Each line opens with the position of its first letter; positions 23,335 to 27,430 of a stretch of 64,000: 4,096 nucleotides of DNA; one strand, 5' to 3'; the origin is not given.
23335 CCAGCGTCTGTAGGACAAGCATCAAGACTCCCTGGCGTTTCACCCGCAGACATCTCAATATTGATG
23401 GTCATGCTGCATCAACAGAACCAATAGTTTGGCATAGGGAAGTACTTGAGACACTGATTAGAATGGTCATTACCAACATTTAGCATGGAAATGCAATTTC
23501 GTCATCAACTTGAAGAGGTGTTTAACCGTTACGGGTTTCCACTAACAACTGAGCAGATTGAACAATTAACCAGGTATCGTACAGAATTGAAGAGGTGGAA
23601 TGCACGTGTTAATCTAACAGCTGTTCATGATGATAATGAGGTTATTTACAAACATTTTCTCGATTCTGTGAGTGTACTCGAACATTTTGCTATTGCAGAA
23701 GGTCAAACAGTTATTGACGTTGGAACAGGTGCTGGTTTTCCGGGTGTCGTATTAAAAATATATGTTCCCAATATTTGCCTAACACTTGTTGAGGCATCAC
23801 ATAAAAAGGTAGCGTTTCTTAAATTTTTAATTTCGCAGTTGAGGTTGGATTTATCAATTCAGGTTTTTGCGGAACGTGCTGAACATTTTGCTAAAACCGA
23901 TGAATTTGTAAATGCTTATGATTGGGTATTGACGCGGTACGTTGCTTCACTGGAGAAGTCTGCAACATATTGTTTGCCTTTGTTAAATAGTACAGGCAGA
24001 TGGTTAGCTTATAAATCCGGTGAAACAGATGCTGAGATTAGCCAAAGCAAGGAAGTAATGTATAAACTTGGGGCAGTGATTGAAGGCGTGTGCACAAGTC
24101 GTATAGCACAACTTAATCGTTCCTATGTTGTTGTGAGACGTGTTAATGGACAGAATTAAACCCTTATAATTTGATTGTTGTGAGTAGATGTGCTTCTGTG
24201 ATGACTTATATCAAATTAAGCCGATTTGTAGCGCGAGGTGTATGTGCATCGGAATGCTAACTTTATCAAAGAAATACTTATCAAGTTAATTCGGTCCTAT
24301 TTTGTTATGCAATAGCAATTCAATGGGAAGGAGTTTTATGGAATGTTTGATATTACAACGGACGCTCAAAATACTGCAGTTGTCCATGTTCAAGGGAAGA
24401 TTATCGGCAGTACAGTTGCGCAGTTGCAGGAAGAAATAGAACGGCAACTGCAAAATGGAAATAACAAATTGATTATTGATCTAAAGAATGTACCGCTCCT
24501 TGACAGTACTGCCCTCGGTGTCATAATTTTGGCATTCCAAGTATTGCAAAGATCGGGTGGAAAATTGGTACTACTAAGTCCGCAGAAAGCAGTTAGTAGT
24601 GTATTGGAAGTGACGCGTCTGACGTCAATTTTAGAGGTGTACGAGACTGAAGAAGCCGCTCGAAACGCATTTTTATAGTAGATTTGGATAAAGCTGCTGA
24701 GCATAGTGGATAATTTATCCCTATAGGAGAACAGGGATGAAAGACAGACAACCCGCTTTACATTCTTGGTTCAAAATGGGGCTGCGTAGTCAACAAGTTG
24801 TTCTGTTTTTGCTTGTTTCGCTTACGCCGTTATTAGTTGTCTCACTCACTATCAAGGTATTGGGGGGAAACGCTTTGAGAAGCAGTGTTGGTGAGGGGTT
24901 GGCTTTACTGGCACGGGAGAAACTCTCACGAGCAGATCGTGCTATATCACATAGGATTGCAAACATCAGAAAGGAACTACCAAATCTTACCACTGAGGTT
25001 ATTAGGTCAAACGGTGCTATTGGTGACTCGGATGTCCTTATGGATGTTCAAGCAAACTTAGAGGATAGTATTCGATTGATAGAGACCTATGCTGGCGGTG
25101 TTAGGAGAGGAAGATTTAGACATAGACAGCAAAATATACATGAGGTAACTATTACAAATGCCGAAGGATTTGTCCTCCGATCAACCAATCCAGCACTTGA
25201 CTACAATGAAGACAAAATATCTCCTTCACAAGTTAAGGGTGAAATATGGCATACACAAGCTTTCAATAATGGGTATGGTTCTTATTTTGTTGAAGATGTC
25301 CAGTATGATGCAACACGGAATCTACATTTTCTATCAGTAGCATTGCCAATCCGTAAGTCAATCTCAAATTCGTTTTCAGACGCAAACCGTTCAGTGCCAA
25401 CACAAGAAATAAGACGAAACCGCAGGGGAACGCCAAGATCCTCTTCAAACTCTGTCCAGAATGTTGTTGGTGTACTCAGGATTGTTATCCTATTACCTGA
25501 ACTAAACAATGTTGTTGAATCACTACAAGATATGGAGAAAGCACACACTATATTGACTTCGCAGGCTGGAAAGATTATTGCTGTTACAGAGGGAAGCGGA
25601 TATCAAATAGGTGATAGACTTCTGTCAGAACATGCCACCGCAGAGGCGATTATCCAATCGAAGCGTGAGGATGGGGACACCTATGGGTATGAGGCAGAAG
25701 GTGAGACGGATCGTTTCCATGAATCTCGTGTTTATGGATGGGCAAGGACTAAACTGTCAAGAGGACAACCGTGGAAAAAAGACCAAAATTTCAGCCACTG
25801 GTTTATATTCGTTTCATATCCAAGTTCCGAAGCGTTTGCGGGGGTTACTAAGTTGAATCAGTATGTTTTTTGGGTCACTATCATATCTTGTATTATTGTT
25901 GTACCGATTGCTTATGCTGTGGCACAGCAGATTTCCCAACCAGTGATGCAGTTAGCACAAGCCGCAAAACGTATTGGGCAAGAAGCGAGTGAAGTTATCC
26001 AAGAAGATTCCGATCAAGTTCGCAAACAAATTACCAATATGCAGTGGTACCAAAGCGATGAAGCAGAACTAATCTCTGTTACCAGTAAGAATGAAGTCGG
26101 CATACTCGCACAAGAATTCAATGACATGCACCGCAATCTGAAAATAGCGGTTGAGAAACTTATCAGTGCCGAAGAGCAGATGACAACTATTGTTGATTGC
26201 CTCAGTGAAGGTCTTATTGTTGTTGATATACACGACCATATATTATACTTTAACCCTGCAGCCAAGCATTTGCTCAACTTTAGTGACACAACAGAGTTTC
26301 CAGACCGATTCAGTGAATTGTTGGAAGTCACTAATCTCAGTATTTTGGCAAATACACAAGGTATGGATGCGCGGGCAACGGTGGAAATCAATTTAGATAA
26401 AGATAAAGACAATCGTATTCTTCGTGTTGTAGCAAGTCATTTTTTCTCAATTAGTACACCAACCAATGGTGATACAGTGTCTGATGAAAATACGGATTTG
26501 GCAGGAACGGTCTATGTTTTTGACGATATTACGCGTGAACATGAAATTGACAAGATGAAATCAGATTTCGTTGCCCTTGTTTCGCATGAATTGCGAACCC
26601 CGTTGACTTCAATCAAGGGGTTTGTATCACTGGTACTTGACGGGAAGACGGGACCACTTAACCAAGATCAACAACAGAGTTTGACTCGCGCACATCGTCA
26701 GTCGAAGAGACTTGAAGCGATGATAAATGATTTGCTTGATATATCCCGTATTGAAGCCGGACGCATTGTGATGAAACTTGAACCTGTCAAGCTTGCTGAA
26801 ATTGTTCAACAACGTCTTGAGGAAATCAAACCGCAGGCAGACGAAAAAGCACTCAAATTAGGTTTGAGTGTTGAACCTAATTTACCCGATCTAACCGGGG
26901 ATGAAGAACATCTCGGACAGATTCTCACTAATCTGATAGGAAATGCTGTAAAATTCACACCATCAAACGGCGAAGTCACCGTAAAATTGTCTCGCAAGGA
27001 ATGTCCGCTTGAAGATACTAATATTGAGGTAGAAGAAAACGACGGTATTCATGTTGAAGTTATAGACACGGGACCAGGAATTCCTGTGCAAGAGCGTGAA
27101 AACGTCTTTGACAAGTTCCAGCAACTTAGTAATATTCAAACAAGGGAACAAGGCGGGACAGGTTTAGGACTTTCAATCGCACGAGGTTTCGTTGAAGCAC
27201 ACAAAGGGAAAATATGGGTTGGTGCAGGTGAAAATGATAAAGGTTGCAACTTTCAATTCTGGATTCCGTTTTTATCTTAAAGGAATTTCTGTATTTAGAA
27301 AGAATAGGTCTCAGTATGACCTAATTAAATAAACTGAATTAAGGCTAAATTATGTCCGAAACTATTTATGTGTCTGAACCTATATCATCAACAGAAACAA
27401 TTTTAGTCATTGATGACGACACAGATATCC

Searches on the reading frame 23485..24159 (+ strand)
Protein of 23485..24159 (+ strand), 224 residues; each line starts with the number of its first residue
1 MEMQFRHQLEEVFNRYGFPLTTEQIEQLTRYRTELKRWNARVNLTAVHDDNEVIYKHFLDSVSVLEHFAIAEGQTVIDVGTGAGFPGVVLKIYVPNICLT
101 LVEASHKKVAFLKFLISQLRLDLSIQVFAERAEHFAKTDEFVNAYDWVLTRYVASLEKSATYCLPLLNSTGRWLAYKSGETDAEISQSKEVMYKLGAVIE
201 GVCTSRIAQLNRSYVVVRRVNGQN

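Call 60: search_protein_families(library=pfam, proteins=[window:23485-24159:+], max_evalue=0.00001)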
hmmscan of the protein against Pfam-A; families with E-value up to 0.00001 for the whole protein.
window:23485-24159:+ (224 aa): 1 family
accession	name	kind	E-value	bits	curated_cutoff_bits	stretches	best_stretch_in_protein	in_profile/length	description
PF02527.21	GidB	-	3.5e-45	154.1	27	1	24-199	1-170/184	rRNA small subunit methyltransferase G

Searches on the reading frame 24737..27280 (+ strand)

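Call 60: search_protein_families(library=pfam, proteins=[window:24737-27280:+], max_evalue=0.00001)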
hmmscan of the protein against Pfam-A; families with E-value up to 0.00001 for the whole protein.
window:24737-27280:+ (847 aa): 2 families
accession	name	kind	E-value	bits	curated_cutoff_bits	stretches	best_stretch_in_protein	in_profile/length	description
PF02518.31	HATPase_c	-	7e-29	100.9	26.4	1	721-845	1-109/111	Histidine kinase-, DNA gyrase B-, and HSP90-like ATPase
PF00512.31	HisKA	-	5.6e-22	78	26.9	1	607-675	1-66/66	His Kinase A (phospho-acceptor) domain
